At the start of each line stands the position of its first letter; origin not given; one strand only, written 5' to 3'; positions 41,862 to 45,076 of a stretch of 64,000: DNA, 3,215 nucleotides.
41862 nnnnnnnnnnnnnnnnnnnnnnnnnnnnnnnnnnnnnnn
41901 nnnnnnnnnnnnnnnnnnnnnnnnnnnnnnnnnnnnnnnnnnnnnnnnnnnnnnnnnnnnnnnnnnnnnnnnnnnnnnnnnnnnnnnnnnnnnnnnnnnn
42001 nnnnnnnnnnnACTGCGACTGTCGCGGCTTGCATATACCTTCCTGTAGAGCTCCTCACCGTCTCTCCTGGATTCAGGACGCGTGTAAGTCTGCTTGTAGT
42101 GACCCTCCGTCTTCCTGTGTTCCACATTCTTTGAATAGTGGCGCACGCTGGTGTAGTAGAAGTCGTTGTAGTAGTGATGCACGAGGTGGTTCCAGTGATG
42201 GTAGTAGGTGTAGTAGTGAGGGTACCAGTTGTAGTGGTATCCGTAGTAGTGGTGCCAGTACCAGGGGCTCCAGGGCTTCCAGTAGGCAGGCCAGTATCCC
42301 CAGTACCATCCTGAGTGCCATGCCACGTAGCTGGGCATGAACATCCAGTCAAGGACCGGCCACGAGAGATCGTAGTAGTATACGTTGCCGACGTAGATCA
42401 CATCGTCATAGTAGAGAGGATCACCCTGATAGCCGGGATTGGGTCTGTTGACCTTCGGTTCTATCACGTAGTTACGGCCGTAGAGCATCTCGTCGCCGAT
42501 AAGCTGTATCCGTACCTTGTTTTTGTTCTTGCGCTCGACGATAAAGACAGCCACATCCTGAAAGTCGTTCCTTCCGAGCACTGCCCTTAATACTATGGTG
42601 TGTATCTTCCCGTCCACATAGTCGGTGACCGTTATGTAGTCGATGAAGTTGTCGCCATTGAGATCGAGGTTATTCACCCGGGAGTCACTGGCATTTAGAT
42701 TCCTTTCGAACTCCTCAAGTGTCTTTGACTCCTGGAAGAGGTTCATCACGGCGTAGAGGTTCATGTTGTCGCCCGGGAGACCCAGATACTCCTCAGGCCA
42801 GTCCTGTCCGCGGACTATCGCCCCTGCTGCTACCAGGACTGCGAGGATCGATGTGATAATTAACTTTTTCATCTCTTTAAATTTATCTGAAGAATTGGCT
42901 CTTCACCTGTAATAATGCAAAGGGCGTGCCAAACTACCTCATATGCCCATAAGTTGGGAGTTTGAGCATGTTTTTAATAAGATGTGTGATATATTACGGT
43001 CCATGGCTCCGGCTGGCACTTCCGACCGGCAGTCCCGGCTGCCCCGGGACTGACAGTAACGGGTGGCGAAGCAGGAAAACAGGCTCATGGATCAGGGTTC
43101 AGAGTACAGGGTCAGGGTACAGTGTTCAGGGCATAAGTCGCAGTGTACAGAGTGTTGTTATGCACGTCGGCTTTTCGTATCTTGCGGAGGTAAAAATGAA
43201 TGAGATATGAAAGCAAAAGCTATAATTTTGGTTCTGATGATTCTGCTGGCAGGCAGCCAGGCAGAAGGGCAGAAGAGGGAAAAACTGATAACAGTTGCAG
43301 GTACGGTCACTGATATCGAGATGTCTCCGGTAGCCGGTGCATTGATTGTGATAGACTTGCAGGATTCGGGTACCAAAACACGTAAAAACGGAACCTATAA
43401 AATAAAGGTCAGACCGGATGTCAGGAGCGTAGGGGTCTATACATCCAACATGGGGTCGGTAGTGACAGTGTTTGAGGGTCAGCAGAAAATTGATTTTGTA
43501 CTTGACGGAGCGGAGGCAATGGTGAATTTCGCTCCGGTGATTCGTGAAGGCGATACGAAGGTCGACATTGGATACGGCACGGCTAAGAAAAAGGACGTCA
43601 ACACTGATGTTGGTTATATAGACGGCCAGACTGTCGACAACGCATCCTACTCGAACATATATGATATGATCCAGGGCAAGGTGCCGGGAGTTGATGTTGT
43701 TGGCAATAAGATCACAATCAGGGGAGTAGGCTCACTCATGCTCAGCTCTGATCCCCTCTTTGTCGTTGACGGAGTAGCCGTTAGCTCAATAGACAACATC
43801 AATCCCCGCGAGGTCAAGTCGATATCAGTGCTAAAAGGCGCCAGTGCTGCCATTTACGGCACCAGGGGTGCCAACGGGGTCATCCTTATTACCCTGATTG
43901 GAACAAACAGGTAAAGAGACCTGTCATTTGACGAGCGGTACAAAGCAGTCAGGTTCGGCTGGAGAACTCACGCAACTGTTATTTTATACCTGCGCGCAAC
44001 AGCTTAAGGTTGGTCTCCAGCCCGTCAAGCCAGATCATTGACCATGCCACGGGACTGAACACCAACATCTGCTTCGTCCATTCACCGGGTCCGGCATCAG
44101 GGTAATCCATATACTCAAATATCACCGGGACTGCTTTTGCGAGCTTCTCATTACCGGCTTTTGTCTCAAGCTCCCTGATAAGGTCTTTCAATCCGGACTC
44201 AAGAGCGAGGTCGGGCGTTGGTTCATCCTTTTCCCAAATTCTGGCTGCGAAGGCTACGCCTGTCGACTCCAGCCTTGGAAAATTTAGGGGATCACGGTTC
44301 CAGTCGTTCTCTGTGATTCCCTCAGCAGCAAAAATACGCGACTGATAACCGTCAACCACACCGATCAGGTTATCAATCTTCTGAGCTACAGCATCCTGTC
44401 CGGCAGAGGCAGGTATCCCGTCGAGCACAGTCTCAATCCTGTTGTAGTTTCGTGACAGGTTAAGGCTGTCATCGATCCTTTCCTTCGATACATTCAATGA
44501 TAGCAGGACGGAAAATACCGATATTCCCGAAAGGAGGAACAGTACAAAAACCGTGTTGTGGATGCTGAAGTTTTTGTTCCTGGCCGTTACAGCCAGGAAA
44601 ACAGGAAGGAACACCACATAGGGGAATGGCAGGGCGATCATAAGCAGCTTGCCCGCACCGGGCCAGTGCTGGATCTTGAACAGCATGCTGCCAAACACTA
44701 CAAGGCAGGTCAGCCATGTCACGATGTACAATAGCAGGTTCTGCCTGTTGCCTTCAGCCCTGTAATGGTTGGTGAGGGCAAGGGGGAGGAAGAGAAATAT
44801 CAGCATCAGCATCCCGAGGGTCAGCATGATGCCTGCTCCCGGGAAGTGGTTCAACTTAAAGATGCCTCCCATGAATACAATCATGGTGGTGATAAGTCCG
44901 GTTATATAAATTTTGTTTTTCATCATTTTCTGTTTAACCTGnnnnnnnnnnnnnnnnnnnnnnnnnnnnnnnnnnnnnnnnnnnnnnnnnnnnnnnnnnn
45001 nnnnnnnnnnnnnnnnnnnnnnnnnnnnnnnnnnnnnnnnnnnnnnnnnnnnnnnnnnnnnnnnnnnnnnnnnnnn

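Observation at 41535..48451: Two paralogous secreted proteins (Ca-loop domain, W/Y/H-rich block, Ser/Arg-rich tail) flank a PadR membrane-protein cassette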

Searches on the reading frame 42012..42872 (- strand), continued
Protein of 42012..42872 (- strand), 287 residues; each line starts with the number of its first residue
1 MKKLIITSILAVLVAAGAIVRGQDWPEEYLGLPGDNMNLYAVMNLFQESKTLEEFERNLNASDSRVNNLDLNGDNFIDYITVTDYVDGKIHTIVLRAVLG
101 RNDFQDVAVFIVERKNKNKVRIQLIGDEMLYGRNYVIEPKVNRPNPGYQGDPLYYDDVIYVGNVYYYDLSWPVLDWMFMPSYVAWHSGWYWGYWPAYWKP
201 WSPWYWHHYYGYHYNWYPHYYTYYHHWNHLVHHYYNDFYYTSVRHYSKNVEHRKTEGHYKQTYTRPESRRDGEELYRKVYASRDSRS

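Call 62: fold_search(model_id=the predicted structure, library=pdb)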
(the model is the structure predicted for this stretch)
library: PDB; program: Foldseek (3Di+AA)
matches with E <= 10: 84; with E <= 0.001: 0
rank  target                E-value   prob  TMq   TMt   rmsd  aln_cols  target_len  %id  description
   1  7dna_A                1.1e+00  0.01  0.07  0.08  15.9       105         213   12  Photocleavable Fluorescent Protein in green and red form (released 2021-01-27)
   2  7dmx_D                1.4e+00  0.01  0.06  0.07  15.9       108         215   11  Photocleavable Fluorescent Protein in green form (released 2021-01-27)
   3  4jgl                  2.1e+00  0.18  0.16  0.28   9.5        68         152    9  Crystal structure of a streptavidin-like protein (BACEGG_01519) from Bacteroides eggerthii DSM 20697 at 1.25 A resolutio (released 2013-04-03)
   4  3bga_B                2.3e+00  0.03  0.13  0.05   9.8        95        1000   14  Crystal structure of beta-galactosidase from Bacteroides thetaiotaomicron VPI-5482 (released 2007-12-11)
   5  3bga_A                2.5e+00  0.02  0.11  0.04  10.6       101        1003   12  Crystal structure of beta-galactosidase from Bacteroides thetaiotaomicron VPI-5482 (released 2007-12-11)
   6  7b29                  2.6e+00  0.04  0.12  0.18  11.2        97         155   10  Complement inhibitor CirpA4 from Rhipicephalus appendiculatus (released 2021-12-08)
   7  7dna_F                2.6e+00  0.01  0.07  0.09  15.9        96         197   14  Photocleavable Fluorescent Protein in green and red form (released 2021-01-27)
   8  1uw5_D                2.8e+00  0.05  0.18  0.19  11.1       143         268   11  Structure of PITP-alpha complexed to phosphatidylinositol (released 2004-03-04)
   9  3d2u_E                2.9e+00  0.02  0.09  0.09   5.7        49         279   16  Structure of UL18, a Peptide-Binding Viral MHC Mimic, Bound to a Host Inhibitory Receptor (released 2008-07-08)
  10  7q6d                  3.3e+00  0.18  0.13  0.09   1.8        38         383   10  E. coli FtsA 1-405 ATP 3 Ni (released 2022-09-21)
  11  1t17_MODEL_1_A        3.3e+00  0.03  0.12  0.18   7.4        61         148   18  Solution Structure of the 18 kDa Protein CC1736 from Caulobacter crescentus: The Northeast Structural Genomics (released 2005-01-04)
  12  6uug_A                3.3e+00  0.02  0.10  0.08  12.8        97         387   18  Structure of methanesulfinate monooxygenase MsuC from Pseudomonas fluorescens at 1.69 angstrom resolution (released 2019-12-04)
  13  7dmx_A                3.3e+00  0.01  0.07  0.09  17.1       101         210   13  Photocleavable Fluorescent Protein in green form (released 2021-01-27)
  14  4f3a                  3.9e+00  0.01  0.08  0.05  12.2        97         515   13  Structure of RPE65: P6522 crystal form, iridium derivative (released 2012-10-03)
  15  7dnb_C                4.1e+00  0.01  0.07  0.09  16.1       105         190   14  Crystal structure of PhoCl barrel (released 2021-01-27)
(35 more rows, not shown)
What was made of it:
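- On Any solved fold: For a model with pLDDT 90.5 the best hit has E 1.1 and TM <= 0.18 (call 62).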

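Call 64: search_dna_similar(query=window:42012-42872:-, collection=plasmids, mode=protein, max_evalue=0.001)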
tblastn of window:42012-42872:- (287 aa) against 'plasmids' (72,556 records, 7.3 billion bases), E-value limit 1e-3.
Records with a match: 1; places in all: 1; records where one place covers at least 80% of the query: 0.
Best place of each record, by identity: <60% 1.
By first word of the organism name: Aureibacter 1.
By predicted mobility (MOB-suite, as given by PLSDB): non-mobilizable 1.
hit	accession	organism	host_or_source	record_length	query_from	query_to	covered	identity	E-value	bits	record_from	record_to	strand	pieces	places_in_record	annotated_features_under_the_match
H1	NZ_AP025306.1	Aureibacter tunicatorum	-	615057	28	183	54%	43.3%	4e-32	132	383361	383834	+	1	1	hypothetical protein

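Call 65: search_dna_similar(query=window:42012-42872:-, collection=phages, mode=protein, max_evalue=0.001)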
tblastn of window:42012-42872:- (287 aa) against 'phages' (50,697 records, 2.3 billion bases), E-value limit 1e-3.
Records with a match: 2; places in all: 2; records where one place covers at least 80% of the query: 0.
Best place of each record, by identity: <60% 2.
By first word of the organism name: uncultured 2.
By host as written in the record: - 2.
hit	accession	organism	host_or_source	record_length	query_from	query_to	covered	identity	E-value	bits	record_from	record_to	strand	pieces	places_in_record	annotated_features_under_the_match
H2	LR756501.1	uncultured phage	metagenomic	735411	27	196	59%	51.2%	5e-45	168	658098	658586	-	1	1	record has no annotation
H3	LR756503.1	uncultured phage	metagenomic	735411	27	196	59%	51.2%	5e-45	168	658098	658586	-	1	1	record has no annotation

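Call 66: get_annotated_region(hit=H2, flank=4000)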
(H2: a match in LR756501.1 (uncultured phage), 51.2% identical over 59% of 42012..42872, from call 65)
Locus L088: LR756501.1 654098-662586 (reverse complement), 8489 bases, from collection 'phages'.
description: uncultured phage genome assembly, chromosome: 1.
organism: uncultured phage (NCBI taxid 278008)
taxonomy: Viruses; environmental samples
host: -; source: metagenomic; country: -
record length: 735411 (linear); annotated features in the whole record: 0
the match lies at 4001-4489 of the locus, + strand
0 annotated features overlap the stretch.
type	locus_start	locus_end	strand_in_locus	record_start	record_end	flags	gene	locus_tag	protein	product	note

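Call 67: get_annotated_region(hit=H1, flank=5000)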
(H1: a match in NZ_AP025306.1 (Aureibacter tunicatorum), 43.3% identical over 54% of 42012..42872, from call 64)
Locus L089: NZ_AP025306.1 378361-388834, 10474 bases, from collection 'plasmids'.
description: Aureibacter tunicatorum strain NBRC 107587 plasmid pAT1, complete sequence
organism: Aureibacter tunicatorum (NCBI taxid 866807)
taxonomy: Bacteria; Bacteroidota; Cytophagia; Cytophagales; Persicobacteraceae; Aureibacter; Aureibacter tunicatorum
host: -; source: -; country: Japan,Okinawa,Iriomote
typing (MOB-suite, as given by PLSDB): non-mobilizable
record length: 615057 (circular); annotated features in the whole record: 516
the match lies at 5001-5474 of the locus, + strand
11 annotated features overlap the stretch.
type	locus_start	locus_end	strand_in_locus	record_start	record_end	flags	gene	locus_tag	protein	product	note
CDS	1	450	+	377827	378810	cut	-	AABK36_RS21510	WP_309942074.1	hypothetical protein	-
CDS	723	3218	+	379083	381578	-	-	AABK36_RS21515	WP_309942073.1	heavy metal translocating P-type ATPase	-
CDS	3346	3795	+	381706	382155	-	-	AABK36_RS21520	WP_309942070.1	NADAR family protein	-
CDS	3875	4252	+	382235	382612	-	-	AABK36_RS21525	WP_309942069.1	hypothetical protein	-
CDS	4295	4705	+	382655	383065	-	-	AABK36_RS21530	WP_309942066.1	META domain-containing protein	-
CDS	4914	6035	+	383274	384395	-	-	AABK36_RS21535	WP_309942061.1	hypothetical protein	-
CDS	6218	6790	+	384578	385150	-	-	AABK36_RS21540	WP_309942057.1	hypothetical protein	-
CDS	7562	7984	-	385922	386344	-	-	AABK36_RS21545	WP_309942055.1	hypothetical protein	-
CDS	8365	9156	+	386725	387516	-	-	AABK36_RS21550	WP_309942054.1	SDR family oxidoreductase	-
CDS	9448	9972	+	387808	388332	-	-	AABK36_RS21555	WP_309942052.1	hypothetical protein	-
CDS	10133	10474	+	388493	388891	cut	-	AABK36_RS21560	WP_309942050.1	hypothetical protein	-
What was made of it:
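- An Aureibacter homologue lies near a P-type ATPase gene (call 67).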

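Call 71: search_protein_families(library=pfam, proteins=[L088:4964-5800:+, L088:3115-3849:+, L088:3947-4927:+, L089:6218-6790:+, L089:4295-4705:+], max_evalue=0.1)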
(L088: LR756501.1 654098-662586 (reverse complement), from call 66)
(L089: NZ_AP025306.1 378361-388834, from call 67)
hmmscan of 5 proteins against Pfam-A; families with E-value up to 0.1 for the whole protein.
L088:4964-5800:+ (278 aa): 0 families

L088:3115-3849:+ (244 aa): 0 families

L088:3947-4927:+ (326 aa): 1 family
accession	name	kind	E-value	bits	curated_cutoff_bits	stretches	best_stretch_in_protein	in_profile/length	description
PF21955.1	CarG-like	-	0.094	13.3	28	1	58-84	5-31/144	Carbapenem resistance protein CarG-like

L089:6218-6790:+ (190 aa): 0 families

L089:4295-4705:+ (136 aa): 3 families
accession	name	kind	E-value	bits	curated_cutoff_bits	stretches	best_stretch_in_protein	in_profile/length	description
PF03724.22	META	-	6.8e-10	39.4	24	1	29-131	3-103/109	META domain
PF16339.10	DUF4969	-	0.00098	19.9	31.4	1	3-63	9-72/79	Domain of unknown function (DUF4969)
PF18692.7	DUF5640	-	0.032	14.5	28.5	1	54-89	14-49/85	Family of unknown function (DUF5640)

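Call 72: find_related_loci(query=A1, collection=viral_contigs, flank=6000)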
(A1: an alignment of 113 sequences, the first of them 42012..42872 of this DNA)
Query A1 (287 aa) in viral_contigs; peptide patterns used: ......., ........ (x = any residue, [..] = any of these).
172 stretches matched a pattern; 6 encode a relative of the query (tblastn E <= 1e-3); 6 distinct loci.
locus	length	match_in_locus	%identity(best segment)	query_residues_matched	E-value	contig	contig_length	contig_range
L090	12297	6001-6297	39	34-134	4e-17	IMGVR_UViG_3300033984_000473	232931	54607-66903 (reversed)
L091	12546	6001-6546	26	1-199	3e-13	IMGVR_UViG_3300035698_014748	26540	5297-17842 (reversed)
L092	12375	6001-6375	28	1-134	6e-10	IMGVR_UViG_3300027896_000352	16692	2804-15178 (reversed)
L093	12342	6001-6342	26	28-179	4e-5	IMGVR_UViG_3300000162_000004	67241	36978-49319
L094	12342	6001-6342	26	28-179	4e-5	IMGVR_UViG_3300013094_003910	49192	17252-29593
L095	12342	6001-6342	26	28-179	4e-5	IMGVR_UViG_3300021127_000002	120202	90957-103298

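Call 82: fold_search(model_id=the predicted structure, library=viral)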
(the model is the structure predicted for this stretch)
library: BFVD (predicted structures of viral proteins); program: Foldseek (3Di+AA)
matches with E <= 10: 260; with E <= 0.001: 0
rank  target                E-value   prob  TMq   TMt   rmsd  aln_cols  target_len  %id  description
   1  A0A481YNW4            3.6e-01  0.09  0.12  0.17   9.8        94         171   13  Uncharacterized protein [Pithovirus LCDPAC02]
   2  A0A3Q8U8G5            4.0e-01  0.14  0.15  0.20   8.9       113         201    8  Uncharacterized protein [Megavirus baoshan]
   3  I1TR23                5.3e-01  0.60  0.16  0.31   2.6        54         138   22  (no name in the UniProt tables at hand)
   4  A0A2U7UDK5            7.9e-01  0.30  0.16  0.08   4.4        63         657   14  Uncharacterized protein [Pandoravirus neocaledonia]
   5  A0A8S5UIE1            1.2e+00  0.10  0.12  0.09  11.6        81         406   16  Uncharacterized protein [Myoviridae sp. ctu2j3]
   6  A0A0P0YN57            1.3e+00  0.04  0.11  0.16  17.8       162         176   14  (no name in the UniProt tables at hand)
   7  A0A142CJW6            1.4e+00  0.20  0.15  0.52   4.7        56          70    7  (no name in the UniProt tables at hand)
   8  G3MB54                1.5e+00  0.16  0.14  0.27   3.4        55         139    5  Gp674 [Bacillus phage G]
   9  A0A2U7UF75            1.5e+00  0.13  0.13  0.11   5.3        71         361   15  Uncharacterized protein [Pandoravirus macleodensis]
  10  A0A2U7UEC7            1.5e+00  0.11  0.16  0.11  18.9       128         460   14  Uncharacterized protein [Pandoravirus neocaledonia]
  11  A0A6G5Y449            1.5e+00  0.02  0.09  0.11  15.2       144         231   11  (no name in the UniProt tables at hand)
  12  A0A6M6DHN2            1.6e+00  0.03  0.14  0.19  15.8       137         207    9  (no name in the UniProt tables at hand)
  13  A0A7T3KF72            1.7e+00  0.25  0.15  0.17   3.5        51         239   14  Uncharacterized protein [Campylobacter phage F358]
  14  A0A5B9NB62            1.7e+00  0.08  0.13  0.24   5.2        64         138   11  Uncharacterized protein [Klebsiella phage KPN4]
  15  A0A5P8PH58            1.7e+00  0.08  0.11  0.18   6.4        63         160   13  Uncharacterized protein [Serratia phage Muldoon]
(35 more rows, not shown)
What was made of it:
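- Best Foldseek E-value 1.1 against the PDB (call 62) and 0.36 against BFVD (call 82).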

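Call 86: search_protein_families(library=pfam, proteins=[L091:6001-7185:+, L090:5851-6789:+, L093:5869-6747:+], max_evalue=0.01)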
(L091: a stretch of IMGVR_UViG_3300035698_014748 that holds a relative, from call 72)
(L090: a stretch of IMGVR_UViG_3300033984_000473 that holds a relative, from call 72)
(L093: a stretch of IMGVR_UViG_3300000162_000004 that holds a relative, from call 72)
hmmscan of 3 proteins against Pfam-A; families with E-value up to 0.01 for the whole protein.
L091:6001-7185:+ (394 aa): 1 family
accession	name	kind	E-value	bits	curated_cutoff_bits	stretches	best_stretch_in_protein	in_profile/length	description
PF13884.11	Peptidase_S74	-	4.9e-12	46.4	22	1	299-359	1-58/58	Chaperone of endosialidase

L090:5851-6789:+ (312 aa): 0 families

L093:5869-6747:+ (292 aa): 0 families
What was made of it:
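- One variant carries a C-terminal Peptidase_S74 fibre-chaperone domain (call 86).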

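Call 96: search_protein_families(library=pfam, proteins=[L090:6795-7607:+], max_evalue=1)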
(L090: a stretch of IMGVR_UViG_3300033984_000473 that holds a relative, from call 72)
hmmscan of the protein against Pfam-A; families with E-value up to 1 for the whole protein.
L090:6795-7607:+ (270 aa): 2 families
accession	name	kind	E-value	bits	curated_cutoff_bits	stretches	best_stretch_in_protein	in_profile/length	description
PF08672.17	ANAPC2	-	0.013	16.4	23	1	40-60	38-58/60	Anaphase promoting complex (APC) subunit 2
PF14947.12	HTH_45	-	0.02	15.4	25.5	1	40-72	36-68/77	Winged helix-turn-helix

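Call 97: search_protein_families(library=ncbifam, proteins=[L090:6795-7607:+], max_evalue=1)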
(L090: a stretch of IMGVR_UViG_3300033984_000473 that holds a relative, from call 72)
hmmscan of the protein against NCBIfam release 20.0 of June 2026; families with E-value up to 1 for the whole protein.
L090:6795-7607:+ (270 aa): 2 families
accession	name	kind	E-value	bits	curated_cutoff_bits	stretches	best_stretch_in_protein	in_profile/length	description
NF053610.1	Sso10a_fam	subfamily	0.00095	19.2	60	1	40-69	34-63/64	Sso10a family chromatin protein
NF052510.1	methyltran_MpqE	exception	0.13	11.6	335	1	168-240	48-120/234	methyl-plastoquinone biosynthesis methyltransferase MpqE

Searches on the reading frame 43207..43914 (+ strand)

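Call 3: search_protein_families(library=pfam, proteins=[window:43207-43914:+], max_evalue=1)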
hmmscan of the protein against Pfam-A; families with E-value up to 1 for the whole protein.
window:43207-43914:+ (235 aa): 3 families
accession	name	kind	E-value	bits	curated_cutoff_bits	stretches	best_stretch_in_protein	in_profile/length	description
PF07715.20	Plug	-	3.4e-16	60.1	23.9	1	128-225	2-107/107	TonB-dependent Receptor Plug Domain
PF13620.12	CarboxypepD_reg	-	1.9e-05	25.4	32.3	1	29-86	1-63/82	Carboxypeptidase regulatory-like domain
PF13715.12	CarbopepD_reg_2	-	0.00011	22.6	32.2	1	30-70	1-42/88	CarboxypepD_reg-like domain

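Call 4: search_protein_families(library=ncbifam, proteins=[window:43207-43914:+], max_evalue=1)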
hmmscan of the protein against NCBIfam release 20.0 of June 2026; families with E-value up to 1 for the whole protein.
window:43207-43914:+ (235 aa): 7 families
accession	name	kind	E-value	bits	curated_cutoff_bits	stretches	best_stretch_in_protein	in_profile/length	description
TIGR04056.1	OMP_RagA_SusC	subfamily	1.8e-39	135.9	368.25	1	28-229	1-202/981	SusC/RagA family TonB-linked outer membrane protein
TIGR04057.1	SusC_RagA_signa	signature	5e-14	51.8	46.2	1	202-229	1-29/31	SusC/RagA subfamily TonB-dependent outer membrane receptor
TIGR01783.1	TonB-siderophor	subfamily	9.7e-07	27.8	223.5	1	164-228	39-105/649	TonB-dependent siderophore receptor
NF010650.0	PRK14049.1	equivalog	0.0052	15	904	1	191-226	148-183/729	ferrioxamine B receptor precursor protein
TIGR01785.1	TonB-hemin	subfamily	0.0072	14.8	316.85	1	129-226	16-124/677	TonB-dependent heme/hemoglobin receptor family protein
TIGR01786.1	TonB-hemlactrns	subfamily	0.018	13.4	323.75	1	130-227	20-130/719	TonB-dependent hemoglobin/transferrin/lactoferrin family receptor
TIGR02422.1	protocat_beta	equivalog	0.026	14.2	296.4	0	18-77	51-111/220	protocatechuate 3,4-dioxygenase subunit beta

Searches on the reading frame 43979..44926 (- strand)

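Call 3: search_protein_families(library=pfam, proteins=[window:43979-44926:-], max_evalue=1)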
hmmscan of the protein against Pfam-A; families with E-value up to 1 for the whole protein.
window:43979-44926:- (315 aa): 5 families
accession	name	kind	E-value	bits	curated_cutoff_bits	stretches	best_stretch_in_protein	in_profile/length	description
PF22827.1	GldL_N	-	6.4e-13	49.1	24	2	15-53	7-45/62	GldL N-terminal domain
PF12129.13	PHTF1-2_N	-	0.13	12.4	25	1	77-139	54-114/156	Homeodomain containing protein PHTF1/2, N-terminal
PF12725.13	DUF3810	-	0.23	11.2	28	0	95-162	28-100/311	Protein of unknown function (DUF3810)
PF03600.22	CitMHS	-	0.28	10.7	31.9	1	15-97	145-232/336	Citrate transporter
PF01027.25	Bax1-I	-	0.33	11.1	34.1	1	9-142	13-142/207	Inhibitor of apoptosis-promoting Bax1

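Call 4: search_protein_families(library=ncbifam, proteins=[window:43979-44926:-], max_evalue=1)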
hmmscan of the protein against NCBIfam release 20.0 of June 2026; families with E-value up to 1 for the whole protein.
window:43979-44926:- (315 aa): 1 family
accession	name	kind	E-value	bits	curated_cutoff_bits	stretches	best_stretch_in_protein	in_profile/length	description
TIGR03513.1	GldL_gliding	equivalog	1.3e-07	31.8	68.3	2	68-106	7-44/247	type IX secretion system motor protein PorL/GldL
